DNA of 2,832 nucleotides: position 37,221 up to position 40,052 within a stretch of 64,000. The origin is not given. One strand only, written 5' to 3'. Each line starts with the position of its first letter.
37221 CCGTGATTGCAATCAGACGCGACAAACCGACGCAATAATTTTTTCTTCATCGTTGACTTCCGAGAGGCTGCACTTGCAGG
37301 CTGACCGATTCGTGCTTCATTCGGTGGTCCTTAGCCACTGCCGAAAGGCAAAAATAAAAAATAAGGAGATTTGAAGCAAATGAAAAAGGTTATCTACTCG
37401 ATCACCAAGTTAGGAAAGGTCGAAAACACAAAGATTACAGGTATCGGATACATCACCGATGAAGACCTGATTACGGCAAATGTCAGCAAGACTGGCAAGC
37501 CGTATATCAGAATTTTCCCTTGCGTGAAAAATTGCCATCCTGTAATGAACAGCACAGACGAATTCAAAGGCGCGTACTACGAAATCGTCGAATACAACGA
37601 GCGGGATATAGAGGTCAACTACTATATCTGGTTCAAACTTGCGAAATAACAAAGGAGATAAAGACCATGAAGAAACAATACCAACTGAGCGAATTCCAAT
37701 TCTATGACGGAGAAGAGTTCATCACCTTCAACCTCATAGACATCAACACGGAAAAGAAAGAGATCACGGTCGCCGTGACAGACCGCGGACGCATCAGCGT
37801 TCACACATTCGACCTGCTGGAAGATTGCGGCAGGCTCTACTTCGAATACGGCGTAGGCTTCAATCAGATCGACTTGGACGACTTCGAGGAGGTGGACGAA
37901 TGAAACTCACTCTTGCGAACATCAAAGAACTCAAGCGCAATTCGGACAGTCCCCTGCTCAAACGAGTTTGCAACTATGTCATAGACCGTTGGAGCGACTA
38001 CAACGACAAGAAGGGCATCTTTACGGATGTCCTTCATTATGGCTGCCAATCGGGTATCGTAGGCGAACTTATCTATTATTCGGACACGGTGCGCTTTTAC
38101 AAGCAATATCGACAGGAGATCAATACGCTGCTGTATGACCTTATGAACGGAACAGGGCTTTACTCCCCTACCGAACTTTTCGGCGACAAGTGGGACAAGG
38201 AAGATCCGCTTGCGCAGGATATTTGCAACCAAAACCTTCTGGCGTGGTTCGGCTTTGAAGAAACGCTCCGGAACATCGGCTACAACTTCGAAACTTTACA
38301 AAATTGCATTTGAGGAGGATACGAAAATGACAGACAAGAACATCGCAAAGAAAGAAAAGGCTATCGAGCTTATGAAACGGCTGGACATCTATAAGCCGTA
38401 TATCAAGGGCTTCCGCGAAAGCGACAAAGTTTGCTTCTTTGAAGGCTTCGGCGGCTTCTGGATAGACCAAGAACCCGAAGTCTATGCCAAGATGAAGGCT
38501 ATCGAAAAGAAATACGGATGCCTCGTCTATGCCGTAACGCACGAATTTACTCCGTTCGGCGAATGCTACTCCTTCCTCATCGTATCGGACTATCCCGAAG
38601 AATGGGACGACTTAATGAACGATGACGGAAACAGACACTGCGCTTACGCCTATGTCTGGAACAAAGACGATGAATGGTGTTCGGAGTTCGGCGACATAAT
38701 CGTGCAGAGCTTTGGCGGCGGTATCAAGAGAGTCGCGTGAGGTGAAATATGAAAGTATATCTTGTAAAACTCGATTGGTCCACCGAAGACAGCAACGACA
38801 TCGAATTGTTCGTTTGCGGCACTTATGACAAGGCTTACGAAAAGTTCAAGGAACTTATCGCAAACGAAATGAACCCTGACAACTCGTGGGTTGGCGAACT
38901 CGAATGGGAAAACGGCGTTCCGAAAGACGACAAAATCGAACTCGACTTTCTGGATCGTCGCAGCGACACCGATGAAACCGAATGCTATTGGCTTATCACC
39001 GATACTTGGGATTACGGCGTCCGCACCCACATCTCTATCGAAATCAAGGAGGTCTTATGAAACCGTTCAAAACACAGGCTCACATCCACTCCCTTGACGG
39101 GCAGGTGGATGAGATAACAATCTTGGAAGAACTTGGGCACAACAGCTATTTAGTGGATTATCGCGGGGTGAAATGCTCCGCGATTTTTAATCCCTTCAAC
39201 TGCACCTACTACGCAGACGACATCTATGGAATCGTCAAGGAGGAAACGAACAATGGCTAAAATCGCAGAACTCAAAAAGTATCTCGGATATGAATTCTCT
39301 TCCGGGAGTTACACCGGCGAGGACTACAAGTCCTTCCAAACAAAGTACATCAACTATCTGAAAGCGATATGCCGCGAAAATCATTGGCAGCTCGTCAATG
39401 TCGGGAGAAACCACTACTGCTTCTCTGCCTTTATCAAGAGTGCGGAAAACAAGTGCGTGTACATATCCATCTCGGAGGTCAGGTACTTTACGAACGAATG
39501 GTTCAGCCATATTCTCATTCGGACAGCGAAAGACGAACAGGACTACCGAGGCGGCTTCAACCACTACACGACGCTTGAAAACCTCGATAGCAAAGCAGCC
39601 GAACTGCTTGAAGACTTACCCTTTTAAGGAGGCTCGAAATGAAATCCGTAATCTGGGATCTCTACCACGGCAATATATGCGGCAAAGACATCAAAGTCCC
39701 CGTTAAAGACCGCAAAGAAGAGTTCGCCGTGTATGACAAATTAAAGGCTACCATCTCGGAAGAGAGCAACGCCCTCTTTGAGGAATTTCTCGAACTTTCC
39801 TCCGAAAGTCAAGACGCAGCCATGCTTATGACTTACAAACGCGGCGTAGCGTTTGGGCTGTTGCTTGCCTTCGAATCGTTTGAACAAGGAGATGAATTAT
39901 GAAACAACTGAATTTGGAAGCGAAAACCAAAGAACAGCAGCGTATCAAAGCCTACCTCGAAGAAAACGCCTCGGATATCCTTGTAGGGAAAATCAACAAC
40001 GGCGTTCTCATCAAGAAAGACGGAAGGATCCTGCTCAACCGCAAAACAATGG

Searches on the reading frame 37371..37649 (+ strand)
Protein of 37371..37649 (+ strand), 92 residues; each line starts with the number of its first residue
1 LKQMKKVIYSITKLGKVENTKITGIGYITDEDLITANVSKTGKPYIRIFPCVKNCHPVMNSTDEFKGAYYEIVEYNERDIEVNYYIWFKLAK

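Call 32: search_protein_families(library=pfam, proteins=[window:37371-37649:+], max_evalue=0.01)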
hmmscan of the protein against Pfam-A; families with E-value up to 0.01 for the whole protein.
window:37371-37649:+ (92 aa): 0 families

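Call 81: find_encoding_contigs(protein=window:37371-37649:+, flank=10000, max_places=10)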
Protein window:37371-37649:+ (92 aa): 1 contig read that carries it; 1 place shown.
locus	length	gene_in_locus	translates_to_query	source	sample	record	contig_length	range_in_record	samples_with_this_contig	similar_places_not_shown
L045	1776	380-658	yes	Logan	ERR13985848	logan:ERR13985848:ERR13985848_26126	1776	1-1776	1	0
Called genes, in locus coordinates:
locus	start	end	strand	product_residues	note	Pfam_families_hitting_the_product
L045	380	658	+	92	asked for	-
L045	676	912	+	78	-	-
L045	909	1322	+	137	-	PF23864:DUF7222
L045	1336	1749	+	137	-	-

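Call 106: search_protein_families(library=phrogs, proteins=[window:37371-37649:+], max_evalue=0.01)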
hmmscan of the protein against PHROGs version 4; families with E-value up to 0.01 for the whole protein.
window:37371-37649:+ (92 aa): 0 families

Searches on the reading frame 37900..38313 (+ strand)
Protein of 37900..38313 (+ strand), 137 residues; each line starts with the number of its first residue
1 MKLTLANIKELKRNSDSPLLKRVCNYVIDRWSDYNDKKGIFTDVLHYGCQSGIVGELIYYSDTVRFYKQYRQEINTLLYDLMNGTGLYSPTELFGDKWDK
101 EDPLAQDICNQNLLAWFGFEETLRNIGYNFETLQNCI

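Call 32: search_protein_families(library=pfam, proteins=[window:37900-38313:+], max_evalue=0.01)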
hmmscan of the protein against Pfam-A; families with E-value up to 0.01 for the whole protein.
window:37900-38313:+ (137 aa): 1 family
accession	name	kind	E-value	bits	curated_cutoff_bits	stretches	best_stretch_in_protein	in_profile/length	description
PF23864.1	DUF7222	-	1e-18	68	27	1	27-126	3-102/108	Domain of unknown function (DUF7222)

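Call 83: find_encoding_contigs(protein=window:37900-38313:+, flank=10000, max_places=10)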
Protein window:37900-38313:+ (137 aa): 21 contigs read that carry it; 10 places shown.
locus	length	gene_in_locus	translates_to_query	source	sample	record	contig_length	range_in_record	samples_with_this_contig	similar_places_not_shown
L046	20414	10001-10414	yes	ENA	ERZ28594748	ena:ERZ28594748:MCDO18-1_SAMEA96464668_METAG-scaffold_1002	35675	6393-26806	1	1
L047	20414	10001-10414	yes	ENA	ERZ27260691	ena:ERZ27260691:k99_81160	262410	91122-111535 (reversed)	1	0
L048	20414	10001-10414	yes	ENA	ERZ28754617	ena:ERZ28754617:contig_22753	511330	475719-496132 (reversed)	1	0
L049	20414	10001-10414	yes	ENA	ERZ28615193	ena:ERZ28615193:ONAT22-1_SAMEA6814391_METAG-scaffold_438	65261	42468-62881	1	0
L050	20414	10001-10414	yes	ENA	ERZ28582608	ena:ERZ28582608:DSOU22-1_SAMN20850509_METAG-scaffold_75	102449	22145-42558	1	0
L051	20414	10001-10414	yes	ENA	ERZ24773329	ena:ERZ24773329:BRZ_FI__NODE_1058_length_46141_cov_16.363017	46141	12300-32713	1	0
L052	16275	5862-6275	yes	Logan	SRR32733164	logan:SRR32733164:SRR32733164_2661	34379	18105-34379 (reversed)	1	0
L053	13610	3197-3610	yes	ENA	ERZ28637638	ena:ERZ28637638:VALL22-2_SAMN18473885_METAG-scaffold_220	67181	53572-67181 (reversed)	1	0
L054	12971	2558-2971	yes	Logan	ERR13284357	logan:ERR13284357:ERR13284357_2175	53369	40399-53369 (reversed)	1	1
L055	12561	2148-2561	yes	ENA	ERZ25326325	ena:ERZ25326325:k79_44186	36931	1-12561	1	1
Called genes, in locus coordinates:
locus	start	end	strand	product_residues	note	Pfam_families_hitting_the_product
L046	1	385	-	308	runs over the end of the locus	PF00005:ABC_tran, PF13304:AAA_21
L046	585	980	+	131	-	PF02142:MGS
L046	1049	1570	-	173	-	-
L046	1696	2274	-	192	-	PF01121:CoaE, PF13189:Cytidylate_kin2, PF13238:AAA_18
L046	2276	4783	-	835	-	PF02739:5_3_exonuc_N, PF01367:5_3_exonuc, PF00476:DNA_pol_A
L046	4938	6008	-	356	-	PF01699:Na_Ca_ex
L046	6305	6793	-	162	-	PF03061:4HBT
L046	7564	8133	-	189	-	-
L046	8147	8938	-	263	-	-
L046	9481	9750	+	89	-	-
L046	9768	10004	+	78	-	-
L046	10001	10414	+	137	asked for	PF23864:DUF7222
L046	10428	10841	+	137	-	-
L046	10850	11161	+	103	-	-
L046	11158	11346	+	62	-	-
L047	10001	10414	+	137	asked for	PF23864:DUF7222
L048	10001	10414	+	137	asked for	PF23864:DUF7222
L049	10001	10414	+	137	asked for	PF23864:DUF7222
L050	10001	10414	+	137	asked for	PF23864:DUF7222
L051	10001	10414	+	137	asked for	PF23864:DUF7222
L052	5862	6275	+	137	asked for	PF23864:DUF7222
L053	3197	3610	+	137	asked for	PF23864:DUF7222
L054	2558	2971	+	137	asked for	PF23864:DUF7222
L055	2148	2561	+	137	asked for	PF23864:DUF7222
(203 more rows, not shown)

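Call 106: search_protein_families(library=phrogs, proteins=[window:37900-38313:+], max_evalue=0.01)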
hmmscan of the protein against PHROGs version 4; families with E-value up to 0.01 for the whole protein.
window:37900-38313:+ (137 aa): 3 families
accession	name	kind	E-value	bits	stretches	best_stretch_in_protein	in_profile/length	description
phrog_2543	-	unknown function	5.3e-15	56.9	1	37-113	13-86/157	-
phrog_27501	-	unknown function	3.1e-11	44.7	1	32-125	17-99/185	-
phrog_22203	-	unknown function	3.9e-06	28.3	1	25-126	11-102/109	-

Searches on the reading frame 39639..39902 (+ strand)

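Call 32: search_protein_families(library=pfam, proteins=[window:39639-39902:+], max_evalue=0.01)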
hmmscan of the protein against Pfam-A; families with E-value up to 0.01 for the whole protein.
window:39639-39902:+ (87 aa): 1 family
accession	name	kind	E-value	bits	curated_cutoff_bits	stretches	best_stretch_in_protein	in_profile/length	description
PF20648.2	DUF6809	-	1.1e-09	39.4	27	1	1-79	1-84/85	Family of unknown function (DUF6809)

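Call 106: search_protein_families(library=phrogs, proteins=[window:39639-39902:+], max_evalue=0.01)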
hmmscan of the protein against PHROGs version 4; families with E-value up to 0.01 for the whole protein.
window:39639-39902:+ (87 aa): 0 families
